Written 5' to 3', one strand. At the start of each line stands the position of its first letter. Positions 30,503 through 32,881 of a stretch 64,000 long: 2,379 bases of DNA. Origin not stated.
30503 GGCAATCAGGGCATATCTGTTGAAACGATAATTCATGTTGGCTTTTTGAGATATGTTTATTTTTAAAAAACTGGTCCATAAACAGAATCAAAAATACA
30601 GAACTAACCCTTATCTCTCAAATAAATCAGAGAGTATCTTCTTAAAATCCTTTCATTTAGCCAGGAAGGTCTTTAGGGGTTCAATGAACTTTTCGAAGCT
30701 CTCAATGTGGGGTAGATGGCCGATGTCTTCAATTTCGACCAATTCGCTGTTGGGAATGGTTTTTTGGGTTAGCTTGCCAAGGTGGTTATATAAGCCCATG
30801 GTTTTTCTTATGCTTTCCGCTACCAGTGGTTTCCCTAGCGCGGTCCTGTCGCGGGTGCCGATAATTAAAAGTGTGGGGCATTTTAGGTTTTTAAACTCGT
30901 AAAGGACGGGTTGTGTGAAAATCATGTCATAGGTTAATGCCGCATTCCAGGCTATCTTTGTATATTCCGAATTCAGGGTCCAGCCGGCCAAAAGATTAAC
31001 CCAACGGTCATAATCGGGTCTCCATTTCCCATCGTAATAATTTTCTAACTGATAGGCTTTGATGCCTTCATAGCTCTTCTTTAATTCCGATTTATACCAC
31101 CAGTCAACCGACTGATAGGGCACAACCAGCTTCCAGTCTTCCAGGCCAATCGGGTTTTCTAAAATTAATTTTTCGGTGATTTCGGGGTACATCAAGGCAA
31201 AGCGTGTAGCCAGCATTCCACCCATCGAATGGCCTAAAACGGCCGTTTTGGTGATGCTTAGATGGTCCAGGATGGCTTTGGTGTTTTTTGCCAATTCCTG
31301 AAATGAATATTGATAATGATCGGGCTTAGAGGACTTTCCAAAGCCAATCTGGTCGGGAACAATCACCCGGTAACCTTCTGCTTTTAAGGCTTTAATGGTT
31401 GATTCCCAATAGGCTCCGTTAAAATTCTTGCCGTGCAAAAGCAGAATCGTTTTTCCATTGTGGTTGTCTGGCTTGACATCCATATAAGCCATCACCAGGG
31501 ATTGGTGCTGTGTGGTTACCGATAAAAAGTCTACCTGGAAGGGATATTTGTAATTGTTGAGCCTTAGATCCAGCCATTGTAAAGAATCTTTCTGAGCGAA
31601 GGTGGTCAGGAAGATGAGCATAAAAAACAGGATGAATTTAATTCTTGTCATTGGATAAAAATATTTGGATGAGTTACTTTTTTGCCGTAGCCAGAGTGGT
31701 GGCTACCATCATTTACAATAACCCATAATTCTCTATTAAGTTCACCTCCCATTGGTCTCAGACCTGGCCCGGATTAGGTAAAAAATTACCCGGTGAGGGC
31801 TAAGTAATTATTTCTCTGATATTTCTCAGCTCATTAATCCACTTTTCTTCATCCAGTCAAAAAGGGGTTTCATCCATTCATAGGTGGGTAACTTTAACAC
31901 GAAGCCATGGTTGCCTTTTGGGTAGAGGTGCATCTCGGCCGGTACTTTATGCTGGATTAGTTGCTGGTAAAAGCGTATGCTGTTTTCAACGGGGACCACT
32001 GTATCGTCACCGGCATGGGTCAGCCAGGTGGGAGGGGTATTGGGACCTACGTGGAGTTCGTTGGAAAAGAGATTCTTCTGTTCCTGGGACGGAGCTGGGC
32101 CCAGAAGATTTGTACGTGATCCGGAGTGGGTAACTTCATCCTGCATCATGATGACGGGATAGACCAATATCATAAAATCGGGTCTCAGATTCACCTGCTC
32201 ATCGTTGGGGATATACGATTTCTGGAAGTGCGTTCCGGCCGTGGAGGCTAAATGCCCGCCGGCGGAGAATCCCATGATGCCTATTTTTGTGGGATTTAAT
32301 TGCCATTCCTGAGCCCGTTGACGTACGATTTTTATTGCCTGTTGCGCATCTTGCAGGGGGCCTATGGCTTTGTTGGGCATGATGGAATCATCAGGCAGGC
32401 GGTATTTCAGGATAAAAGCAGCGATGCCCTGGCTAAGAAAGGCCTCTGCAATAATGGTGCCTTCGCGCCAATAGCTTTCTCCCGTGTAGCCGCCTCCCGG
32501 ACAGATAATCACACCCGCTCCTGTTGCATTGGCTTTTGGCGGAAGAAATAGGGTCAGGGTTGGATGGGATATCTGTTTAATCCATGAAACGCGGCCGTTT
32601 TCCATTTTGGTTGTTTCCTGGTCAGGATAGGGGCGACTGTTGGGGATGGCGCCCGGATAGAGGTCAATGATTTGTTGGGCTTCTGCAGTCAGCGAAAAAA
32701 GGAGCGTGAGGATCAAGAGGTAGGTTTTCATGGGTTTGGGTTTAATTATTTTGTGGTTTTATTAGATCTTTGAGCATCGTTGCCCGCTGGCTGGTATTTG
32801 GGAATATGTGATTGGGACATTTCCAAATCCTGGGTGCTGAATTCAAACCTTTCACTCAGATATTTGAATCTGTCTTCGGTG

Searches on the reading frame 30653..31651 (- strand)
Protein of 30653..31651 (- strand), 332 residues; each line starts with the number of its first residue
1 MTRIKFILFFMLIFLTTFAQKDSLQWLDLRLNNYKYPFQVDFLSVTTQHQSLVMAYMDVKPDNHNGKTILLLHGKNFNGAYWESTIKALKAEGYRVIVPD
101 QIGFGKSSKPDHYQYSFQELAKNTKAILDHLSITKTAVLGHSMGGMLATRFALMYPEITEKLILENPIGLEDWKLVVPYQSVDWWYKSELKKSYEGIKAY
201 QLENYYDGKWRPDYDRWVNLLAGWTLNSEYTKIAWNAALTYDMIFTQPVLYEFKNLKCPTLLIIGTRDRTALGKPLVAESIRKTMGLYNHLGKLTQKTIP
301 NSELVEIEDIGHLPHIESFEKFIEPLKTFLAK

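Call 3: search_protein_families(library=pfam, proteins=[window:30653-31651:-], max_evalue=0.01)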
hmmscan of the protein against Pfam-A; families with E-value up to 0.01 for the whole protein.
window:30653-31651:- (332 aa): 8 families
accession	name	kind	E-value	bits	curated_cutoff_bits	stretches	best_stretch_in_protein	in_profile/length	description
PF00561.26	Abhydrolase_1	-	4.8e-29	102.2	25.8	1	68-317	2-243/245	alpha/beta hydrolase fold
PF12146.15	Hydrolase_4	-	1.1e-23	84.3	27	1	67-270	5-204/239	Serine aminopeptidase, S33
PF12697.13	Abhydrolase_6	-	4.3e-18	67.2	26.3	1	69-322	1-214/217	Alpha/beta hydrolase family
PF03096.20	Ndr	-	1.1e-07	31.3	23.3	1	109-169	73-134/283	Ndr family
PF06342.18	DUF1057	-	7.3e-05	22.4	21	1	52-188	21-159/297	Alpha/beta hydrolase of unknown function (DUF1057)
PF07224.18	Chlorophyllase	-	0.001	18.4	26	1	67-157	43-139/301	Chlorophyllase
PF07819.20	PGAP1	-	0.0044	17.2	24.3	1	132-161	89-117/233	PGAP1-like alpha/beta domain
PF06028.17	DUF915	-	0.0047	16.7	22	1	116-155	81-124/255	Alpha/beta hydrolase of unknown function (DUF915)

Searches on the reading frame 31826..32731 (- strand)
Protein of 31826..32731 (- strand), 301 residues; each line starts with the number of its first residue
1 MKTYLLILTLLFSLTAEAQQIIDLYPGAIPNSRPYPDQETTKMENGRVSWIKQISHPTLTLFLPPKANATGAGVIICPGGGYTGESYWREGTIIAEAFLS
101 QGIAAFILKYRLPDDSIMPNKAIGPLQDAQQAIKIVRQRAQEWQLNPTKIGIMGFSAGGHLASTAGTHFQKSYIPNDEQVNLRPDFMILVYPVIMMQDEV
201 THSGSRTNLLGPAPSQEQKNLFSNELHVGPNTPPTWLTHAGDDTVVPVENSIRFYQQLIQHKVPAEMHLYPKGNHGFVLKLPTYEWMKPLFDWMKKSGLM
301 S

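Call 3: search_protein_families(library=pfam, proteins=[window:31826-32731:-], max_evalue=0.01)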
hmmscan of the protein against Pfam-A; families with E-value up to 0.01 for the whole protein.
window:31826-32731:- (301 aa): 9 families
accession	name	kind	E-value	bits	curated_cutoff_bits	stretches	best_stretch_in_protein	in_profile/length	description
PF20434.5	BD-FAE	-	3.2e-26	92.6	26.8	1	60-258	2-215/215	BD-FAE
PF07859.19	Abhydrolase_3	-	1.9e-14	54.4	25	1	79-278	6-209/210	alpha/beta hydrolase fold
PF00326.27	Peptidase_S9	-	2.6e-14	53.7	22.6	1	128-296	44-208/213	Prolyl oligopeptidase family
PF01738.24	DLH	-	1.5e-07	31.7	21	1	234-281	145-192/217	Dienelactone hydrolase family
PF12146.15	Hydrolase_4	-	4.9e-06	26.4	27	1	232-277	191-234/239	Serine aminopeptidase, S33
PF02230.22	Abhydrolase_2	-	0.00034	21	23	0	232-275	156-199/217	Phospholipase/Carboxylesterase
PF00561.26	Abhydrolase_1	-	0.00084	19.5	25.8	0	218-277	200-240/245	alpha/beta hydrolase fold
PF12697.13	Abhydrolase_6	-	0.0037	18.4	26.3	0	74-166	1-84/217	Alpha/beta hydrolase family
PF03959.19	FSH1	-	0.0049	17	21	1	126-261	82-189/211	Serine hydrolase (FSH1)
